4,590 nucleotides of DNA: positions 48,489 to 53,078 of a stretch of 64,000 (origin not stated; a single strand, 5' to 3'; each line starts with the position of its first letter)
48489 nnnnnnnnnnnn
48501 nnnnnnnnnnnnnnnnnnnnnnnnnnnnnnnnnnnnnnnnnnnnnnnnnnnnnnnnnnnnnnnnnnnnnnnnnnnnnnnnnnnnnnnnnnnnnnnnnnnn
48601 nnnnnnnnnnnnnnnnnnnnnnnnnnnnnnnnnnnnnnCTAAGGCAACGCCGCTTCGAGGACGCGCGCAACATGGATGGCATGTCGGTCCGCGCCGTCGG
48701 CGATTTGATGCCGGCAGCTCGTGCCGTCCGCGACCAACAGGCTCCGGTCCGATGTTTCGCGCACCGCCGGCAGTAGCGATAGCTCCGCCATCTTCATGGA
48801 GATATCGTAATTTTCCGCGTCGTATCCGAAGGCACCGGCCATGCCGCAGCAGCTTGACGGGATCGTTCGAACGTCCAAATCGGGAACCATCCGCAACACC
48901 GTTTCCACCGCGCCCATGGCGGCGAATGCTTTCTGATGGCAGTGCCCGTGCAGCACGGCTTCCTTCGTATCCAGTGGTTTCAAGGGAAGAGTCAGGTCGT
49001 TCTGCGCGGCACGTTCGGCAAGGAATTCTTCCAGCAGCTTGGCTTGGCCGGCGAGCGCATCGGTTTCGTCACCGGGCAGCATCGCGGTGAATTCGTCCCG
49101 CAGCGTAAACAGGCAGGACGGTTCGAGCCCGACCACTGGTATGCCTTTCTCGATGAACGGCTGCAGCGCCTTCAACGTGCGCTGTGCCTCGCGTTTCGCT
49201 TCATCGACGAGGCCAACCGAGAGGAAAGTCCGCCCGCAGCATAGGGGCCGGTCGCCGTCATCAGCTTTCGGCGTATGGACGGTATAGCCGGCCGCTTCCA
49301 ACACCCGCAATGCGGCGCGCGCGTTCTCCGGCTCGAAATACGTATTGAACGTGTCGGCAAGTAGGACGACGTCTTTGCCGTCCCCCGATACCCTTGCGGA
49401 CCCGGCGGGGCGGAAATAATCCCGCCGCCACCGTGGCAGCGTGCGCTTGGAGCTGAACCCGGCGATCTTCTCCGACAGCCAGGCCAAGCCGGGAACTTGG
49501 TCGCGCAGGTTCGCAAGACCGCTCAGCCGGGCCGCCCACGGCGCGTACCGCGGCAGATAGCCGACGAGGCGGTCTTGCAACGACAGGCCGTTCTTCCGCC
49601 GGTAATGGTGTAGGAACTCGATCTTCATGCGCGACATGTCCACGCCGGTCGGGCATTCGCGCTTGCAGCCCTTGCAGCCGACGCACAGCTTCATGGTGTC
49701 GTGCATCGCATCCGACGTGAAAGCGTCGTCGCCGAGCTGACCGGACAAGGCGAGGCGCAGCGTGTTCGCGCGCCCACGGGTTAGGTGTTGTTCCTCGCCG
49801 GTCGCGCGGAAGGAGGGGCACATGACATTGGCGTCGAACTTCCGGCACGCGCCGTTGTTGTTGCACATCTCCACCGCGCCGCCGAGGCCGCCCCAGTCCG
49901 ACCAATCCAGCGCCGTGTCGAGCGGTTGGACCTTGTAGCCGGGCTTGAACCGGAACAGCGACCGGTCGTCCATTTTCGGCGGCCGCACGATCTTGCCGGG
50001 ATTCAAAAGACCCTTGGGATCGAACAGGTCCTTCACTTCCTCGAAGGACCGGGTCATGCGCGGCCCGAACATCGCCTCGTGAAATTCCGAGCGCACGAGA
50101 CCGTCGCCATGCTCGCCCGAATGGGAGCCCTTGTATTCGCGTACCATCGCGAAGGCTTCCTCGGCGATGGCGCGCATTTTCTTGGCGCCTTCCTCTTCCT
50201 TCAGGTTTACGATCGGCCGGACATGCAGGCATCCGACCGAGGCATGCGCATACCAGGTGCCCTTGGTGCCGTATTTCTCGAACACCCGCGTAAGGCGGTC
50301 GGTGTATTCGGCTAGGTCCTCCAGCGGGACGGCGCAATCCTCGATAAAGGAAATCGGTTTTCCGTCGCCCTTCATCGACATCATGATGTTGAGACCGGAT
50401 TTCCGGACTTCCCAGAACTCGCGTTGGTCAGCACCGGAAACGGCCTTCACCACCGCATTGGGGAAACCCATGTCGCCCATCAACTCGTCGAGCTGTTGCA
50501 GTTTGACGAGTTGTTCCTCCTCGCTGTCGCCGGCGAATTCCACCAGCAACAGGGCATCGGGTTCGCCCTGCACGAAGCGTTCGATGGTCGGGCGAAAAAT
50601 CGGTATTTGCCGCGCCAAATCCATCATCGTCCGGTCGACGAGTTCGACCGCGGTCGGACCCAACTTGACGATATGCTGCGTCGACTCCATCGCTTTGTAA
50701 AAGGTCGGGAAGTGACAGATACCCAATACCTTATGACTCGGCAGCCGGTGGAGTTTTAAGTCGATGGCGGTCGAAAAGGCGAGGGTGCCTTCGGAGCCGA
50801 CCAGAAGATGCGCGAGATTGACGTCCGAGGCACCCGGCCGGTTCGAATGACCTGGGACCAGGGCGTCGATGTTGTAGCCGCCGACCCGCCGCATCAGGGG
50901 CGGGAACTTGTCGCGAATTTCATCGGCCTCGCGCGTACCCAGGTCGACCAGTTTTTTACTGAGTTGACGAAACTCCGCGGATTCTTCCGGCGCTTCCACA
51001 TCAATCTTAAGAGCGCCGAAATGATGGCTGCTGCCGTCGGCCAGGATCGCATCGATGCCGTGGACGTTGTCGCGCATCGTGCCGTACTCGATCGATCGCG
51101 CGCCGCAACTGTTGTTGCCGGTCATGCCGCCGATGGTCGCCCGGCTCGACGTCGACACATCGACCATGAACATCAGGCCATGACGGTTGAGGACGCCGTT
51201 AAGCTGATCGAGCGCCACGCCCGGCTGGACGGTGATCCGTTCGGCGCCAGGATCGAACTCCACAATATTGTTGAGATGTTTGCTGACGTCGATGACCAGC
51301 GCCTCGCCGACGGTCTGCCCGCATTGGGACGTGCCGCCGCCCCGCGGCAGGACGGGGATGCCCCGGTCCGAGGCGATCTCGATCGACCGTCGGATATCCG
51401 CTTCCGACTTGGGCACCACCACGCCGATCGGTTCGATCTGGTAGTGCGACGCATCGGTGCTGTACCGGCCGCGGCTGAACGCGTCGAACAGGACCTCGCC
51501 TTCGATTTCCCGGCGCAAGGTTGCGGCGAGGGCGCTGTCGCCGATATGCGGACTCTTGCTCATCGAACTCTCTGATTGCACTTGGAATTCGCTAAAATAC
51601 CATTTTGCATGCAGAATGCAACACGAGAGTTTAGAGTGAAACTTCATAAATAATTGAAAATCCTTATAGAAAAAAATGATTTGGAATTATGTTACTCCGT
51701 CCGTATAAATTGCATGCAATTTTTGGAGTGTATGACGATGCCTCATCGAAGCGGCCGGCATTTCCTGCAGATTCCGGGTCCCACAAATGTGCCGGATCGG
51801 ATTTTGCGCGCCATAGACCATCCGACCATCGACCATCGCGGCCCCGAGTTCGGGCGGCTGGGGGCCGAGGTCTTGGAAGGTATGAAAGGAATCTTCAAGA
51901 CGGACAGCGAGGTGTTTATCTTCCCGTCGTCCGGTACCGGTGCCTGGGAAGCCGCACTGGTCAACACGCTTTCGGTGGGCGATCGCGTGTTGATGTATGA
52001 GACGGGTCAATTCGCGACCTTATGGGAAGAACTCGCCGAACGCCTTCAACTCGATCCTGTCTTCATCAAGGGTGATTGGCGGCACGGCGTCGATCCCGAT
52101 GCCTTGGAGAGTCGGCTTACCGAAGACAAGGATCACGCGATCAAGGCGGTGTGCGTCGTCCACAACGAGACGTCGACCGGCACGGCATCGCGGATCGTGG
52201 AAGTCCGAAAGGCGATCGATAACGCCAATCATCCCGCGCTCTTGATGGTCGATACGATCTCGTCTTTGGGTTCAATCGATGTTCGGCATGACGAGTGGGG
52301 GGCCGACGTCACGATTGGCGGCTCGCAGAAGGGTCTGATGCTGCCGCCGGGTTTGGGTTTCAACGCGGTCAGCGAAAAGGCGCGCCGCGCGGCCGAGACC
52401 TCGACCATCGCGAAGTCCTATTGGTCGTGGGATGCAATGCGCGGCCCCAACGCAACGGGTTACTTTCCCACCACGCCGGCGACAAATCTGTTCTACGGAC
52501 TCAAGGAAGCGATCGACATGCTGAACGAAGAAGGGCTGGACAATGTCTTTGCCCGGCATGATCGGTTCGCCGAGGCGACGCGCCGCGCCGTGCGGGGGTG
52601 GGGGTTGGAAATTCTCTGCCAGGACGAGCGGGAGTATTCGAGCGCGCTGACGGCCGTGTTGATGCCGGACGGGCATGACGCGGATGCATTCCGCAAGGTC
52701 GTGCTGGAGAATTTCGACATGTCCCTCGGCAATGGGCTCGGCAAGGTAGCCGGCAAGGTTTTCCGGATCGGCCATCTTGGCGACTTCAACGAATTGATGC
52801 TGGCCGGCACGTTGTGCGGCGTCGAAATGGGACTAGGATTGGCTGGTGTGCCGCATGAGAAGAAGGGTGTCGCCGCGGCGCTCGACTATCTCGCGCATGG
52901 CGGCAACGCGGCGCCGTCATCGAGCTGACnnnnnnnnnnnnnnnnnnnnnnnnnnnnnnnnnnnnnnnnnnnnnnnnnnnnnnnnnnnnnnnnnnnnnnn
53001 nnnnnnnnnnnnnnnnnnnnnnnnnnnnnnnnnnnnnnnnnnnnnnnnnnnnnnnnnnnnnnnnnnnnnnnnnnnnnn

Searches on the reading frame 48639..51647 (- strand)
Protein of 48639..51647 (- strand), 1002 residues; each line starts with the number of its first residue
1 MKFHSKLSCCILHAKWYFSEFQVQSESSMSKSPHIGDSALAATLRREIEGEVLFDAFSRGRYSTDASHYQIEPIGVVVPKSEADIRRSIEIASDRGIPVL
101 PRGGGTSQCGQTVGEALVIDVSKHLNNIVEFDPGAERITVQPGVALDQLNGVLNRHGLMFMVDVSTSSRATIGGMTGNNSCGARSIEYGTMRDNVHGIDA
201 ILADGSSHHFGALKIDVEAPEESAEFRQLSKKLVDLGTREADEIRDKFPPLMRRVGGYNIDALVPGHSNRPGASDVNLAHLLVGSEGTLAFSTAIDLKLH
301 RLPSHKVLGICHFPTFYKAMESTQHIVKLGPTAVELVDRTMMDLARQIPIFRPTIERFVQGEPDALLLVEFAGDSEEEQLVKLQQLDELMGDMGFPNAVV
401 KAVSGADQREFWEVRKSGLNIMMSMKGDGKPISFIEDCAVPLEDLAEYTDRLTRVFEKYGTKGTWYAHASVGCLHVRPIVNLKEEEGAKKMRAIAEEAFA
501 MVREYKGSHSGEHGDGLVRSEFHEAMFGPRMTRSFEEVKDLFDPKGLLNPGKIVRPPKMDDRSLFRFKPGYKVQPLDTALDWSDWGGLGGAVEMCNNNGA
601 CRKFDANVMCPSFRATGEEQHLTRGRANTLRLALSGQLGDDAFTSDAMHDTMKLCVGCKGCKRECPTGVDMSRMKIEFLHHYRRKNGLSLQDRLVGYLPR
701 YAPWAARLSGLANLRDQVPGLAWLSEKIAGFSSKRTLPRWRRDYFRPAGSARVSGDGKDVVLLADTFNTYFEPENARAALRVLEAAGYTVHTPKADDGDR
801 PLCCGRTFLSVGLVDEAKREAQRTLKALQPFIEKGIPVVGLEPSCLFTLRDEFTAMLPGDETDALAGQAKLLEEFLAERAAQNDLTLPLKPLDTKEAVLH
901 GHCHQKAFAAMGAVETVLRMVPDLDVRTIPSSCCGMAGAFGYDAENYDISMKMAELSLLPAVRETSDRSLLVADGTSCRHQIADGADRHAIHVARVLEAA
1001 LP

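Call 20: search_protein_families(library=pfam, proteins=[window:48639-51647:-])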
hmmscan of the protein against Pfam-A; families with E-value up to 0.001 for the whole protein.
window:48639-51647:- (1002 aa): 5 families
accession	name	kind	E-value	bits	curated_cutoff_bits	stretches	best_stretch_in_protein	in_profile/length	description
PF02913.24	FAD-oxidase_C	-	1.7e-53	182.3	21.2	1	302-553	1-248/248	FAD linked oxidases, C-terminal domain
PF01565.28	FAD_binding_4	-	1.4e-39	135.4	26.4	1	73-210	1-138/139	FAD binding domain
PF13183.11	Fer4_8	-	1.6e-09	38.6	27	1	592-669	2-68/68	4Fe-4S dicluster domain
PF13534.11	Fer4_17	-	7.1e-07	30.1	22.2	1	595-670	2-61/61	4Fe-4S dicluster domain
PF02754.22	CCG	-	3e-05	24.5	20.6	0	770-850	12-85/85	Cysteine-rich domain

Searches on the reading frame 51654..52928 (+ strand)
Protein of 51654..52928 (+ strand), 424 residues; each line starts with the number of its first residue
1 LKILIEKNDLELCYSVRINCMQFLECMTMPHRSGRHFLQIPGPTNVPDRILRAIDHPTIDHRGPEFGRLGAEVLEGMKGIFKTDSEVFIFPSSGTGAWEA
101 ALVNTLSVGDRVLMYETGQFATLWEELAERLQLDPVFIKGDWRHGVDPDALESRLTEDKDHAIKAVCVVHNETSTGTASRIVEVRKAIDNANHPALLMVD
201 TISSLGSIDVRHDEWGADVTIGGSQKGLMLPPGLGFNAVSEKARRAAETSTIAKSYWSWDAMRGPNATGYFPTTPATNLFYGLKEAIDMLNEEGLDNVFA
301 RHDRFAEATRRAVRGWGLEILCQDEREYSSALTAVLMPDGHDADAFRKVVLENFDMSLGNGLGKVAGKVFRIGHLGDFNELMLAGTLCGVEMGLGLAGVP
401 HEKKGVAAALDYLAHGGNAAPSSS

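Call 20: search_protein_families(library=pfam, proteins=[window:51654-52928:+])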
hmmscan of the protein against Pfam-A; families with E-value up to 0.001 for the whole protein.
window:51654-52928:+ (424 aa): 1 family
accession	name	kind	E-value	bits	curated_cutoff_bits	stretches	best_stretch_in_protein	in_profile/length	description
PF00266.25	Aminotran_5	-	3e-21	76.3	21.5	1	58-344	33-323/371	Aminotransferase class-V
